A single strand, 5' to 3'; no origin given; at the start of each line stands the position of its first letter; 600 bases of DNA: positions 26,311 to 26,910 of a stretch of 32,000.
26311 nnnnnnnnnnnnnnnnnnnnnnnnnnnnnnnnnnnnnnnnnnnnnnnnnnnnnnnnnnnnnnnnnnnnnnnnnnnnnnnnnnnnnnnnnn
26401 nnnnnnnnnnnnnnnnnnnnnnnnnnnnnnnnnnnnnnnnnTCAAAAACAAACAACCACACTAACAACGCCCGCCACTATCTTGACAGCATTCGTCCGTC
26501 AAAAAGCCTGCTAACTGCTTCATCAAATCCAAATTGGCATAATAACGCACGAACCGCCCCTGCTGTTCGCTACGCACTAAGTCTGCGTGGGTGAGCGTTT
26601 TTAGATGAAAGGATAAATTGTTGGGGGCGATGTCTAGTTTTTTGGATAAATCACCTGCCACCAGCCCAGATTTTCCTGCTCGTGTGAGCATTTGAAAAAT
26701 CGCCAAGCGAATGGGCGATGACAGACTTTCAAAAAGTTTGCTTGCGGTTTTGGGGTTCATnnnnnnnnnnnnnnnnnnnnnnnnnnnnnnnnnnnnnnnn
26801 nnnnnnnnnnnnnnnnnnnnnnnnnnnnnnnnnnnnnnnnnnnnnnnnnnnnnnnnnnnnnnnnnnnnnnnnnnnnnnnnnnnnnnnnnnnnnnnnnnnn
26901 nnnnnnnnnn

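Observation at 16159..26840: About 10.7-kb mosaic metal(loid)-resistance island with Neisseriaceae hallmarks in a DUS-free, Moraxellaceae-like backbone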

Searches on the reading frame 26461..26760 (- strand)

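Call 6: search_protein_families(library=pfam, proteins=[window:26461-26760:-])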
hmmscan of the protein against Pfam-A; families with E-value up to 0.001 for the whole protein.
window:26461-26760:- (99 aa): 6 families
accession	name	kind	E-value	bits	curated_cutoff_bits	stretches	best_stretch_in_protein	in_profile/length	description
PF12840.13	HTH_20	-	1.9e-14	53.8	27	1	13-65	1-51/51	Helix-turn-helix domain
PF01022.26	HTH_5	-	1.6e-06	28.3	22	1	15-64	1-47/47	Bacterial regulatory protein, arsR family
PF08100.18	Dimerisation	-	0.00012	22.2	25.6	1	10-76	19-83/93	O-methyltransferase dimerisation domain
PF24266.1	HTH_HVO_0163_N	-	0.00013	22.4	31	1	35-76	19-60/70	HVO_0163, N-terminal HTH domain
PF24038.1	DUF7347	-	0.0003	21.4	27.6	1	7-68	2-63/77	Domain of unknown function (DUF7347)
PF04182.18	B-block_TFIIIC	-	0.00077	19.9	22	1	18-67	4-53/73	B-block binding subunit of TFIIIC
